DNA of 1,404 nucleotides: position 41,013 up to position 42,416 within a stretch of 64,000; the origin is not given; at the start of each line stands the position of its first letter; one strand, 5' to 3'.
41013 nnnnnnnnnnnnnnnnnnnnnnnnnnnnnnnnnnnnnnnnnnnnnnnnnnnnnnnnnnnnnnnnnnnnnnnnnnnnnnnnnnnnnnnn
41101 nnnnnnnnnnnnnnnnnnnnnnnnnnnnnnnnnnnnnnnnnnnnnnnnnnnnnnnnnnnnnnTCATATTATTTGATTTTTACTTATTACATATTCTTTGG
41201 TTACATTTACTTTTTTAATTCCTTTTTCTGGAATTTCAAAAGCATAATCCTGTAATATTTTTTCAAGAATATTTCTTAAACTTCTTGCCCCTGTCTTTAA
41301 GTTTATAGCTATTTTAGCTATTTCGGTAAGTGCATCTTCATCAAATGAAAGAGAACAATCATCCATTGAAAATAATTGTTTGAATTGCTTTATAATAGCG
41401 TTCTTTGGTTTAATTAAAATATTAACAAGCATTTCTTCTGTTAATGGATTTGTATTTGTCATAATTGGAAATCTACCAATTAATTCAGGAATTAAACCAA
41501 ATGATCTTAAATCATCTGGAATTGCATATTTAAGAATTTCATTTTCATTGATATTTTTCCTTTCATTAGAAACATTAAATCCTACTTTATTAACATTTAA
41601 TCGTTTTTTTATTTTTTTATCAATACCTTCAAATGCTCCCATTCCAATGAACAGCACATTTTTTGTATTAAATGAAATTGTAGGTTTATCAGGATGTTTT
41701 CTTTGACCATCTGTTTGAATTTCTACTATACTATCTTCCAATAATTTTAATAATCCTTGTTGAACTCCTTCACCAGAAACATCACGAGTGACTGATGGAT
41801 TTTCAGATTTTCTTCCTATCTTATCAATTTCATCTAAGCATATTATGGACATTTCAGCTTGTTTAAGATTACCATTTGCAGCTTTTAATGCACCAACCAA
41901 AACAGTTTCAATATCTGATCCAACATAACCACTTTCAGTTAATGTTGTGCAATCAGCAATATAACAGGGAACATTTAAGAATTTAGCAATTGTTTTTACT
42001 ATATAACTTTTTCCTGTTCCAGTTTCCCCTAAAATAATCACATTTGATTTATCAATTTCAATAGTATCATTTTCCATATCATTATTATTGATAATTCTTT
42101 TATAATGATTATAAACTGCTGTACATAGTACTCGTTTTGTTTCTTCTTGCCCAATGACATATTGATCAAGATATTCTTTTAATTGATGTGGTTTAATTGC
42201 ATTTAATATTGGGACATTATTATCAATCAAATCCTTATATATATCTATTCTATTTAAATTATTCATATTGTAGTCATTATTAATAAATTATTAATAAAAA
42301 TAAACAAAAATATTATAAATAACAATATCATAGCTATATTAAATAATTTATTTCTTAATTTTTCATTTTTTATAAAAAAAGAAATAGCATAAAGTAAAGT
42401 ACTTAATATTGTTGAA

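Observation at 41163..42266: ClpX homolog lacking the zinc-binding N-domain, with an IGF-like (VGF) loop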

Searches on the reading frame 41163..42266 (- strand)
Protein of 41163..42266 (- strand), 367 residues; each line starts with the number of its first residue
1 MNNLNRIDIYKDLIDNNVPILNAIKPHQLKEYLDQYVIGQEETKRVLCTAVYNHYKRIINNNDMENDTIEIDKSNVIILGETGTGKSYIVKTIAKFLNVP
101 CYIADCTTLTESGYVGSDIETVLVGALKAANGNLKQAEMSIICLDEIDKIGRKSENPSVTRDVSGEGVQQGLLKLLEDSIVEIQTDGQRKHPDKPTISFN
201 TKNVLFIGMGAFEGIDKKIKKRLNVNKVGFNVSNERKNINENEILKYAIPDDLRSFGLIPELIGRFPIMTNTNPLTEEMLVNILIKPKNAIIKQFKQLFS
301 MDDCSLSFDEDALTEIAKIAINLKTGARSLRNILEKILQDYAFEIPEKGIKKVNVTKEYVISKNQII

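Call 3: search_protein_families(library=pfam, proteins=[window:41163-42266:-], max_evalue=0.01)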
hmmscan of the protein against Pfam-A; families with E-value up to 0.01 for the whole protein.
window:41163-42266:- (367 aa): 11 families
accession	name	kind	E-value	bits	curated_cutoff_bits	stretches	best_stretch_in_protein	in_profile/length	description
PF07724.20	AAA_2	-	9.6e-24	84.7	27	1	73-268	3-165/166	AAA domain (Cdc48 subfamily)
PF00004.35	AAA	-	1.1e-12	49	21.2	1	76-219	1-118/131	ATPase family associated with various cellular activities (AAA)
PF00493.29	MCM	-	1.6e-08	34.4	23.3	1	29-153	18-136/224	MCM P-loop domain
PF10431.15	ClpB_D2-small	-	1.9e-08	34.7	21.9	1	275-342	1-64/81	C-terminal, D2-small domain, of ClpB protein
PF07728.20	AAA_5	-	3.2e-07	30.9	22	1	75-152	1-80/139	AAA domain (dynein-related subfamily)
PF00158.32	Sigma54_activat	-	7.4e-07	29.4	20.2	1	70-150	19-105/168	Sigma-54 interaction domain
PF13401.12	AAA_22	-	0.00014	22.6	27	1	73-124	5-59/130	AAA domain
PF13191.12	AAA_16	-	0.0011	19.9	32.6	1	74-155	25-104/167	AAA ATPase domain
PF01935.23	DUF87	-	0.0018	18.9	23.2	0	77-95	27-45/220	Helicase HerA, central domain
PF13555.12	AAA_29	-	0.0028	17.8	27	1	58-93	6-42/61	P-loop containing region of AAA domain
PF20030.5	bpMoxR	-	0.0058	16.2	27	0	71-147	29-106/205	MoxR domain in the MoxR-vWA-beta-propeller ternary systems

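Call 4: search_protein_families(library=ncbifam, proteins=[window:41163-42266:-], max_evalue=0.01)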
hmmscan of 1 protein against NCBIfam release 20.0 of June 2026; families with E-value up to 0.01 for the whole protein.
window:41163-42266:- (367 aa): 22 families
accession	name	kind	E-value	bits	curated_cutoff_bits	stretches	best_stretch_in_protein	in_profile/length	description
NF003745.1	PRK05342.1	equivalog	1.3e-140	468.9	359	1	22-364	58-403/418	ATP-dependent Clp protease ATP-binding subunit ClpX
TIGR00382.1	clpX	equivalog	8.1e-131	436.8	370.75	1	24-364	67-409/414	ATP-dependent protease ATP-binding subunit ClpX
TIGR00390.1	hslU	equivalog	4.7e-56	190.6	362.45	3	257-365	315-428/441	ATP-dependent protease ATPase subunit HslU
TIGR02639.1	ClpA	equivalog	6.8e-07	27.9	993.15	1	258-340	635-713/734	ATP-dependent Clp protease ATP-binding subunit ClpA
TIGR03345.1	VI_ClpV1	equivalog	3.5e-06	25.6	884.95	1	232-338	726-827/852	type VI secretion system ATPase TssH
TIGR03346.1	chaperone_ClpB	equivalog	8.6e-06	24.4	1232.1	0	28-97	558-619/853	ATP-dependent chaperone ClpB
NF003229.0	PRK04195.1-5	equivalog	1.3e-05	24.1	280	1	37-156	19-121/413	replication factor C large subunit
NF038308.1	RNA_repair_RtcR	equivalog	0.00017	20.5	650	1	72-152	203-292/530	RNA repair transcriptional activator RtcR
NF043079.1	MMSYN1_0167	equivalog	0.00031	19.6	740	1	72-345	30-290/561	oligopeptide ABC transporter ATP-binding protein OppD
NF008469.0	PRK11361.1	equivalog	0.00045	19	714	1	63-150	154-249/461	acetoacetate metabolism transcriptional regulator AtoC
NF008004.0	PRK10733.1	equivalog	0.00052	18.1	1008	1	75-154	187-260/644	ATP-dependent zinc metalloprotease FtsH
NF042959.1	IteA_antiphage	equivalog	0.00053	19.3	510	1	69-117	120-168/367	anti-phage ATPase IteA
NF005304.0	PRK06835.1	equivalog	0.00055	19.1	215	1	49-97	159-207/330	ATP-binding protein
TIGR02928.1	TIGR02928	subfamily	0.00089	18.2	181.3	0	74-98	41-65/366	orc1/cdc6 family replication initiation protein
NF003451.0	PRK05022.1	equivalog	0.0012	17.6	476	1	72-148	212-294/512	nitric oxide reductase transcriptional regulator NorR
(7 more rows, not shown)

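Call 5: search_protein_families(library=phrogs, proteins=[window:41163-42266:-], max_evalue=0.001)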
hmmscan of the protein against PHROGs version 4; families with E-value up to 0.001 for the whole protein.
window:41163-42266:- (367 aa): 13 families
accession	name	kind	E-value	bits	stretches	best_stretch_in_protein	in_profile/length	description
phrog_4339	-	unknown function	1.2e-85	289.7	2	129-363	345-529/552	-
phrog_5534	-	unknown function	2.5e-19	70.5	1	76-223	30-165/273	-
phrog_3757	-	unknown function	6.2e-09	36.7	1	40-158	90-204/367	-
phrog_4871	-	other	1.5e-08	34.6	1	258-342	647-729/764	ATP-dependent protease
phrog_10371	-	DNA, RNA and nucleotide metabolism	9.2e-07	28.4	1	39-150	296-402/683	DNA helicase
phrog_10401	-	other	1.4e-06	28.3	1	73-155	460-535/667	ATPase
phrog_249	-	moron, auxiliary metabolic gene and host takeover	1.7e-06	28.7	1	62-149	112-204/380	porphyrin biosynthesis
phrog_9172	-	unknown function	4.5e-05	23.5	1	18-175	52-204/509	-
phrog_168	-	DNA, RNA and nucleotide metabolism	9.1e-05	23.3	1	73-235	42-161/314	clamp loader of DNA polymerase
phrog_7998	-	unknown function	0.0001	22.6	1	73-152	40-132/339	-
phrog_7485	-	unknown function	0.00015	21.8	1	73-152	227-291/430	-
phrog_11838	-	DNA, RNA and nucleotide metabolism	0.00065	20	0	73-159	40-119/420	clamp loader of DNA polymerase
phrog_8638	-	unknown function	0.00093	18.9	0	76-149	308-375/568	-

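Call 6: search_solved_structures(query=window:41163-42266:-, show_alignments=2, max_evalue=1e-10)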
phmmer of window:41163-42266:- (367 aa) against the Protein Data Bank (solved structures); distinct sequences matched with E-value up to 1e-10: 25.
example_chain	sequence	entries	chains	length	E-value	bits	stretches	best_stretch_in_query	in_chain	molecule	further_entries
6sfw_O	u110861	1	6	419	2.7e-103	348.8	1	23-356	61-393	ATP-dependent Clp protease ATP-binding subunit ClpX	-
8yd0_A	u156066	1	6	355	7.9e-99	334.1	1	25-360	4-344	ATP-dependent Clp protease ATP-binding subunit ClpX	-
9ndj_F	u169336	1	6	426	7.4e-98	330.9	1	25-359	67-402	ATP-dependent Clp protease ATP-binding subunit ClpX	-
6wr2_A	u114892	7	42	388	3.2e-97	328.8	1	25-357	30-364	ATP-dependent Clp protease ATP-binding subunit ClpX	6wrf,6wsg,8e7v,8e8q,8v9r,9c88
9c87_A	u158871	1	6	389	3.3e-97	328.8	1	25-357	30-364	ATP-dependent Clp protease ATP-binding subunit ClpX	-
4i34_A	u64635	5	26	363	4.1e-97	328.4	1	25-357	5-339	ATP-dependent Clp protease ATP-binding subunit ClpX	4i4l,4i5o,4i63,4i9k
8e91_A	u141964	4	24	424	5.4e-97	328.1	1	25-357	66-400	ATP-dependent Clp protease ATP-binding subunit ClpX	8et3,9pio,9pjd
6po1_A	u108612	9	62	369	8.4e-97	327.4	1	25-357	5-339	ATP-dependent Clp protease ATP-binding subunit ClpX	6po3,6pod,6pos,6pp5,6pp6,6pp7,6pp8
3hws_A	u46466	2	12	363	1.1e-96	327.1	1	25-357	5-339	ATP-dependent Clp protease ATP-binding subunit clpX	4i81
3hte_A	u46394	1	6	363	1.1e-96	327.1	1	25-357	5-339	ATP-dependent Clp protease ATP-binding subunit clpX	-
1um8_A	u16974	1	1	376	2.2e-95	322.8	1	25-363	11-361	ATP-dependent Clp protease ATP-binding subunit clpX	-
6vfs_E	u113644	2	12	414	1e-93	317.3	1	26-359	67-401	ATP-dependent Clp protease ATP-binding subunit ClpX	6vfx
9dvy_A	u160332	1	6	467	5.8e-86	291.8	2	63-233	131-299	ATP-dependent Clp protease ATP-binding subunit clpX-like, mitochondrial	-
9ykx_A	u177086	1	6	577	7e-86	291.5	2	63-233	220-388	ATP-dependent clpX-like chaperone, mitochondrial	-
9p9v_A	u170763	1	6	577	1.6e-85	290.3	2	63-233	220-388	ATP-dependent clpX-like chaperone, mitochondrial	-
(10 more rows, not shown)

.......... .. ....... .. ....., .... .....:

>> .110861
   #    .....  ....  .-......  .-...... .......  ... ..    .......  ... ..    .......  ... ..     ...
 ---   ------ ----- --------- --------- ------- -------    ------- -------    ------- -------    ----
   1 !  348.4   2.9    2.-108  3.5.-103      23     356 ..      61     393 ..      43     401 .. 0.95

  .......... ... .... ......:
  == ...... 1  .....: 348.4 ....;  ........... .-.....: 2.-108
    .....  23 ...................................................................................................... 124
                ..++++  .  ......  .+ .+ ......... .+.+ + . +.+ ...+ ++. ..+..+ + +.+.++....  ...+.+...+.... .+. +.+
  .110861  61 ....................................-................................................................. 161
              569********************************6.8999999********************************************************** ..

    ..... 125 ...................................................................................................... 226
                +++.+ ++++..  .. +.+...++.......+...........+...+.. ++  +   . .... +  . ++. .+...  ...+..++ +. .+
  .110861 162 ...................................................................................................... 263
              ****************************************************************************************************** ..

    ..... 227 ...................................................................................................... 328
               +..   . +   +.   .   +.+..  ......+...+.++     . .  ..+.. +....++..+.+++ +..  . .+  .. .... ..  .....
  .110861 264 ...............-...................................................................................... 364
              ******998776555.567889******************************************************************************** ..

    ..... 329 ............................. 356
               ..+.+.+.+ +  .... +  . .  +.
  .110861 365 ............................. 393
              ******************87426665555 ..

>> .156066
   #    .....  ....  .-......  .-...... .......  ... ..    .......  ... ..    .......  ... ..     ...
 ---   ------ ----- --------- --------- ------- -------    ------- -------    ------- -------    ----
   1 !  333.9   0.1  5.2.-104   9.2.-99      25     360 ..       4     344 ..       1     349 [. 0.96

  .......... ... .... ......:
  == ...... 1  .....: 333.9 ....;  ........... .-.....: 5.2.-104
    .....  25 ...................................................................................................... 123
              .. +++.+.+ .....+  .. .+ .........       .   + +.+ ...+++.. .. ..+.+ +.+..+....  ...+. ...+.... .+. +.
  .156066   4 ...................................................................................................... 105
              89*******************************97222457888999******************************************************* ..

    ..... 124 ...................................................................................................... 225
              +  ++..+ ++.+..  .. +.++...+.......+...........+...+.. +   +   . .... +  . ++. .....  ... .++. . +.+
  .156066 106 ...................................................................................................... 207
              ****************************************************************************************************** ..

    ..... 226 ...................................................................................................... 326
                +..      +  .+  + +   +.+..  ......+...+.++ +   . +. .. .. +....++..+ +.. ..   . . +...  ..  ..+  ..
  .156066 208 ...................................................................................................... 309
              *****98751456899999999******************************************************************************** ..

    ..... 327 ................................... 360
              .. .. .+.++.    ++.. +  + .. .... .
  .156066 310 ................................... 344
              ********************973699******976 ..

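Call 9: search_dna_similar(query=window:41163-42266:-, collection=phages, mode=protein, max_rows=40)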
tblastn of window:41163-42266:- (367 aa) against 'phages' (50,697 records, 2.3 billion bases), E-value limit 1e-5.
Records with a match: 177; places in all: 177; records where one place covers at least 80% of the query: 67.
Best place of each record, by identity: <60% 177.
By first word of the organism name: Erwinia 38; Bacteriophage 30; Pseudomonas 22; Salmonella 18; Prevotella 15; Listeria 10; Vibrio 6; Klebsiella 5; Enterococcus 4; Proteus 4; and 13 more.
By host as written in the record: - 40; Erwinia amylovora 24; Prevotella sp. 15; Listeria monocytogenes 10; Erwinia amylovora ATCC 29780 10; Pseudomonas aeruginosa 9; Pseudomonas aeruginosa PAO1 5; Klebsiella pneumoniae 5; and 35 more.
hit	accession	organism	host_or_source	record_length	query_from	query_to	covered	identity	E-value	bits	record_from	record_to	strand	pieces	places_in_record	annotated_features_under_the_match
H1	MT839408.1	Bacteriophage sp.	human fecal samples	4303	25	363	92%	53.1%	6e-115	369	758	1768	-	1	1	record has no annotation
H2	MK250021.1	Prevotella phage Lak-B2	Prevotella sp.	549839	15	363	95%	50.9%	1e-102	337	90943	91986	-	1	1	record has no annotation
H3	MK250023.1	Prevotella phage Lak-B4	Prevotella sp.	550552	15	363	95%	50.9%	1e-102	337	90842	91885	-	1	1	record has no annotation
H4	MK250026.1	Prevotella phage Lak-B7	Prevotella sp.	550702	15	363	95%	50.9%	1e-102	337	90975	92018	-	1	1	record has no annotation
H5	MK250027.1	Prevotella phage Lak-B8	Prevotella sp.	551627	15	363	95%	50.9%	1e-102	337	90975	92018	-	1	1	record has no annotation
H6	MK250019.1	Prevotella phage Lak-A2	Prevotella sp.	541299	25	363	92%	52.5%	7e-60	346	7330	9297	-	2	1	record has no annotation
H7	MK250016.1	Prevotella phage Lak-A1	Prevotella sp.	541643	25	363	92%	52.5%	5e-60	345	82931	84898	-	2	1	record has no annotation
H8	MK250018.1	Prevotella phage Lak-A1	Prevotella sp.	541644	25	363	92%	52.5%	5e-60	345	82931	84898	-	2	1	record has no annotation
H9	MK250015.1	Prevotella phage Lak-A1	Prevotella sp.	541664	25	363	92%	52.5%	5e-60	345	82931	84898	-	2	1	record has no annotation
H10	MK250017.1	Prevotella phage Lak-A1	Prevotella sp.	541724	25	363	92%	52.5%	5e-60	345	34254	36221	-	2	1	record has no annotation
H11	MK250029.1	Prevotella phage Lak-C1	Prevotella sp.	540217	25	363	92%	52.5%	7e-60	345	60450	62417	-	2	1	record has no annotation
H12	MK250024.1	Prevotella phage Lak-B5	Prevotella sp.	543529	15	363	95%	50.6%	8e-102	335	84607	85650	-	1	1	record has no annotation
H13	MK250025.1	Prevotella phage Lak-B6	Prevotella sp.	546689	15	363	95%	50.6%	8e-102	335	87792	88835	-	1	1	record has no annotation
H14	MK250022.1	Prevotella phage Lak-B3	Prevotella sp.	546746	15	363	95%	50.6%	8e-102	335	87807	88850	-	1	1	record has no annotation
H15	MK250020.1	Prevotella phage Lak-B1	Prevotella sp.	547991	15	363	95%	50.6%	8e-102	335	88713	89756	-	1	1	record has no annotation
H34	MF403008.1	Agrobacterium phage Atu_ph07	Agrobacterium tumefaciens C58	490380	7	360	96%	44.1%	4e-88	295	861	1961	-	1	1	ATP-dependent Clp protease ATP-binding subunit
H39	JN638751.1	Bacillus phage G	Bacillus megaterium str. ATCC 43725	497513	26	360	91%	44.7%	4e-92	307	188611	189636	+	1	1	258: gp258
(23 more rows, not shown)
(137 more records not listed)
